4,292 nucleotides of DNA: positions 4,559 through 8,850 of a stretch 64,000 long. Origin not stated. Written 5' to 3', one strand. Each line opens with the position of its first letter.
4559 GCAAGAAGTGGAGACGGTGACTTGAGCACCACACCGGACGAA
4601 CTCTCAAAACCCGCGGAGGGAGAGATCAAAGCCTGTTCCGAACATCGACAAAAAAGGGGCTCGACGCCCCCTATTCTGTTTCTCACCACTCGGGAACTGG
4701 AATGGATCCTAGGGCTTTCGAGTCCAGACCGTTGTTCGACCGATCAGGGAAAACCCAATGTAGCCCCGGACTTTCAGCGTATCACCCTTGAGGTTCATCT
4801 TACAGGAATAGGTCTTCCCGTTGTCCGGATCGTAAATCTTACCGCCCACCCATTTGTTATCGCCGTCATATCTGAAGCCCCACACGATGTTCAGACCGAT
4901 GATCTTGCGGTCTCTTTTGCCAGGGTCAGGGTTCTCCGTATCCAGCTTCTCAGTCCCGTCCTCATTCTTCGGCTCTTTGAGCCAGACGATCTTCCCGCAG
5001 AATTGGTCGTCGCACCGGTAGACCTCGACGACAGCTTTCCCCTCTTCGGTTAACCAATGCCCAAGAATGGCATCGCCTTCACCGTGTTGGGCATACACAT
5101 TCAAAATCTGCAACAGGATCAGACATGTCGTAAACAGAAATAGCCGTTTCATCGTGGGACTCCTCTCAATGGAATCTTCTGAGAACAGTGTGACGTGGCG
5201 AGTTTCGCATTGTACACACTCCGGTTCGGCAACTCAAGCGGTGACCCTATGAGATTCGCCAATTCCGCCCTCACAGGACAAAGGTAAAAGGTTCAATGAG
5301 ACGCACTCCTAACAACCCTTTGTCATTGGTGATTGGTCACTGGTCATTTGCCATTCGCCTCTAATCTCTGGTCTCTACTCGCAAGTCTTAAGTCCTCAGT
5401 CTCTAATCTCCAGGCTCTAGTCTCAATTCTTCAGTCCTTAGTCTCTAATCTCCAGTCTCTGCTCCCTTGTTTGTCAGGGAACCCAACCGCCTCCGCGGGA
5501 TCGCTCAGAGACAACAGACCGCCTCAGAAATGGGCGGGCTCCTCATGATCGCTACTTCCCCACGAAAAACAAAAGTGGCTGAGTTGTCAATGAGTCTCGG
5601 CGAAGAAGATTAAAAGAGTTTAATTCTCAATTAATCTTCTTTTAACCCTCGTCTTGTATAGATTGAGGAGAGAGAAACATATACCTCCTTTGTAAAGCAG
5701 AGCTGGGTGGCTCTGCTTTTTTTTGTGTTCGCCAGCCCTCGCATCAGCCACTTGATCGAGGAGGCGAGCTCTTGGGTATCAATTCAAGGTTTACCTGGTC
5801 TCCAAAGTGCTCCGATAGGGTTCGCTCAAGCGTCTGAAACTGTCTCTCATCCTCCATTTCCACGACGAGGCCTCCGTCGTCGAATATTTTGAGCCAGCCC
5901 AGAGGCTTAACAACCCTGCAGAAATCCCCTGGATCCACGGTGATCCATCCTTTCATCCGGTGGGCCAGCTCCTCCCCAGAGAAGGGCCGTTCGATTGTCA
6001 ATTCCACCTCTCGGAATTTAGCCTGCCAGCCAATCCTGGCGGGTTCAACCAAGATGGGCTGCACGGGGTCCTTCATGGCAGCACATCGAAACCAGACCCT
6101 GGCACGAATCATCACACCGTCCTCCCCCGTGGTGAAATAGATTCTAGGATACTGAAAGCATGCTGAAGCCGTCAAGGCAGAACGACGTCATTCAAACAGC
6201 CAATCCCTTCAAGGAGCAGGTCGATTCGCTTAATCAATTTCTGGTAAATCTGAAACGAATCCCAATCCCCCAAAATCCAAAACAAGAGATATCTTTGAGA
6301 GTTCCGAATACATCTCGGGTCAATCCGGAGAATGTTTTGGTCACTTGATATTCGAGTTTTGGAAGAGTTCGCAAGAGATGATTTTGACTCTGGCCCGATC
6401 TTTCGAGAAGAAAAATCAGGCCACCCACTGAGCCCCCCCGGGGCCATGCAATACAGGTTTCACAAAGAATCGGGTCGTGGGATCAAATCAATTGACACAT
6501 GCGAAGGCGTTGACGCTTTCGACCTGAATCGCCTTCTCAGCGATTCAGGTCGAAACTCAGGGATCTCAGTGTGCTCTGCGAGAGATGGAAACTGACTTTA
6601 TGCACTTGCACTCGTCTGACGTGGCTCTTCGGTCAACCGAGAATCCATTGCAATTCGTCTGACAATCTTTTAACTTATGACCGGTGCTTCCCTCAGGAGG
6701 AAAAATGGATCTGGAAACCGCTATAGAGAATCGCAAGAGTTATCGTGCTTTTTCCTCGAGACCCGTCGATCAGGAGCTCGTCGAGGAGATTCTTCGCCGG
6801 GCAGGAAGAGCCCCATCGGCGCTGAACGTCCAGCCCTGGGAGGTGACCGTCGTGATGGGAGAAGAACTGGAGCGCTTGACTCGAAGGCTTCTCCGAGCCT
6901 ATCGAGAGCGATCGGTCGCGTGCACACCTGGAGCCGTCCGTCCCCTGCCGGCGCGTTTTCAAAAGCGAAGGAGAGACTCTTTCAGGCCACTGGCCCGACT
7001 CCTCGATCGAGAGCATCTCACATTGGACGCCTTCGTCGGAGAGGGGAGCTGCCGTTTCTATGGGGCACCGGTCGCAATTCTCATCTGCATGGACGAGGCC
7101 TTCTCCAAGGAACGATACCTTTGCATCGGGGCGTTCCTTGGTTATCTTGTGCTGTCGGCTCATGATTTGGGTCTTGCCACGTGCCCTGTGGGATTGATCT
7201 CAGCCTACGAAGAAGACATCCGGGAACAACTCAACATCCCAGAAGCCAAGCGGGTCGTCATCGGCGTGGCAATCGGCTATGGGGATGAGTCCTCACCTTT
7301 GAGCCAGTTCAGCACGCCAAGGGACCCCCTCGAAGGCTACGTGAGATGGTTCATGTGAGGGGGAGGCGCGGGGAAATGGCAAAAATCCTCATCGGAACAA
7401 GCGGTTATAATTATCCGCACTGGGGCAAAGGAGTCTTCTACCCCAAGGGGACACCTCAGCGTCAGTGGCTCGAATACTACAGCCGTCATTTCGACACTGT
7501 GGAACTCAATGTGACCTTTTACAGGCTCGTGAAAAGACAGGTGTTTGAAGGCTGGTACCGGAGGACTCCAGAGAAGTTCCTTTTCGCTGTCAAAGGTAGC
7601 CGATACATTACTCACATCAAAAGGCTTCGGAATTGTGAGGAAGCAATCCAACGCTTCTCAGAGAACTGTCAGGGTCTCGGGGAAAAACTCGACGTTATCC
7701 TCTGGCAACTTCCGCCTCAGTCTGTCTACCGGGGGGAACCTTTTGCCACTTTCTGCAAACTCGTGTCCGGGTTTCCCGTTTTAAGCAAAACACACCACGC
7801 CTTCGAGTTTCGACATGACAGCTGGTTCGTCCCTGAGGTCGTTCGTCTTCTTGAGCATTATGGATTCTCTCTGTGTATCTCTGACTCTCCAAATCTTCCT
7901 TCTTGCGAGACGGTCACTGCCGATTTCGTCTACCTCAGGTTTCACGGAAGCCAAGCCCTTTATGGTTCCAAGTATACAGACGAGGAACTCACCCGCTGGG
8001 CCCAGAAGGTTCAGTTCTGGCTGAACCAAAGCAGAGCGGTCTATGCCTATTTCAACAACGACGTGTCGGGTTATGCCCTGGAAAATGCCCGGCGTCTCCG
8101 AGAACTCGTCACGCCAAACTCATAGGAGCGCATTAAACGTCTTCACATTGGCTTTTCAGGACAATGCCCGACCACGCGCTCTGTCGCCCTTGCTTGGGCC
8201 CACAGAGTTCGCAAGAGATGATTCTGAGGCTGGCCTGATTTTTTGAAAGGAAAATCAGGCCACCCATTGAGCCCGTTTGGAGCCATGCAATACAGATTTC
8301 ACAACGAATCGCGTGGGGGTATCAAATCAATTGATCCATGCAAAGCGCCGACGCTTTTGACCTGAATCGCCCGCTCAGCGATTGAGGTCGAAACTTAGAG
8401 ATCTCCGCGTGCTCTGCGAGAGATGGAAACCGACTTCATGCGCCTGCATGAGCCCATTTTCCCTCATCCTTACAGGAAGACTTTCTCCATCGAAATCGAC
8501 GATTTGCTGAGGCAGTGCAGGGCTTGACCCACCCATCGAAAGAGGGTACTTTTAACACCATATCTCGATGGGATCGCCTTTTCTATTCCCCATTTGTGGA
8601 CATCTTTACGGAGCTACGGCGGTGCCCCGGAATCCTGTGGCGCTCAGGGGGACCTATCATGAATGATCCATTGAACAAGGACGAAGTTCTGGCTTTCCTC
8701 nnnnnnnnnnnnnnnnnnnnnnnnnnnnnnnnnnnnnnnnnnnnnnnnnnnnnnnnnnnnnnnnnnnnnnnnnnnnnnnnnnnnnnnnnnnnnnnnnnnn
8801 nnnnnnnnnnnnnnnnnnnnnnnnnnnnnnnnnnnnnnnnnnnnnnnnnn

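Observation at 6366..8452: A roughly 250-bp hairpin-rich repeat present twice in direct orientation, each copy sitting in the 5' region of a + strand gene and together bracketing a nitroreductase-DUF72 gene pair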

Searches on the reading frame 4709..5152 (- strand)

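Call 10: search_protein_families(library=pfam, proteins=[window:4709-5152:-], max_evalue=0.01)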
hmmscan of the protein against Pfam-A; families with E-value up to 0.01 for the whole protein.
window:4709-5152:- (147 aa): 1 family
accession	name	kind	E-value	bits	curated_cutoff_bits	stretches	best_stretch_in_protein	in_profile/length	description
PF09917.15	DUF2147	-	2.6e-42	144.4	27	1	31-145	1-112/112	Uncharacterized protein conserved in bacteria (DUF2147)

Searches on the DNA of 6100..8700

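Call 8: search_rna_families(source=window, start=6100, end=8700, threshold=evalue, max_evalue=10, show_alignments=2)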
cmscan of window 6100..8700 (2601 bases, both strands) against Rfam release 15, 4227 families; matches with E-value up to 10: 3.
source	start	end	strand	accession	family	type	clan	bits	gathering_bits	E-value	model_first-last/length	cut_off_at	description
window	8219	8274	+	RF03883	mir-9256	Gene; miRNA;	-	17.5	80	5.8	1-67/67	no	mir-9256 microRNA precursor family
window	7109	7202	-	RF02957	EFASI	Gene; sRNA;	-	16.6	51.2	5.8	1-133/133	no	EFASI RNA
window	7024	7100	-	RF03032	narK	Cis-reg;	-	15.5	43.2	9.7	1-72/72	no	narK RNA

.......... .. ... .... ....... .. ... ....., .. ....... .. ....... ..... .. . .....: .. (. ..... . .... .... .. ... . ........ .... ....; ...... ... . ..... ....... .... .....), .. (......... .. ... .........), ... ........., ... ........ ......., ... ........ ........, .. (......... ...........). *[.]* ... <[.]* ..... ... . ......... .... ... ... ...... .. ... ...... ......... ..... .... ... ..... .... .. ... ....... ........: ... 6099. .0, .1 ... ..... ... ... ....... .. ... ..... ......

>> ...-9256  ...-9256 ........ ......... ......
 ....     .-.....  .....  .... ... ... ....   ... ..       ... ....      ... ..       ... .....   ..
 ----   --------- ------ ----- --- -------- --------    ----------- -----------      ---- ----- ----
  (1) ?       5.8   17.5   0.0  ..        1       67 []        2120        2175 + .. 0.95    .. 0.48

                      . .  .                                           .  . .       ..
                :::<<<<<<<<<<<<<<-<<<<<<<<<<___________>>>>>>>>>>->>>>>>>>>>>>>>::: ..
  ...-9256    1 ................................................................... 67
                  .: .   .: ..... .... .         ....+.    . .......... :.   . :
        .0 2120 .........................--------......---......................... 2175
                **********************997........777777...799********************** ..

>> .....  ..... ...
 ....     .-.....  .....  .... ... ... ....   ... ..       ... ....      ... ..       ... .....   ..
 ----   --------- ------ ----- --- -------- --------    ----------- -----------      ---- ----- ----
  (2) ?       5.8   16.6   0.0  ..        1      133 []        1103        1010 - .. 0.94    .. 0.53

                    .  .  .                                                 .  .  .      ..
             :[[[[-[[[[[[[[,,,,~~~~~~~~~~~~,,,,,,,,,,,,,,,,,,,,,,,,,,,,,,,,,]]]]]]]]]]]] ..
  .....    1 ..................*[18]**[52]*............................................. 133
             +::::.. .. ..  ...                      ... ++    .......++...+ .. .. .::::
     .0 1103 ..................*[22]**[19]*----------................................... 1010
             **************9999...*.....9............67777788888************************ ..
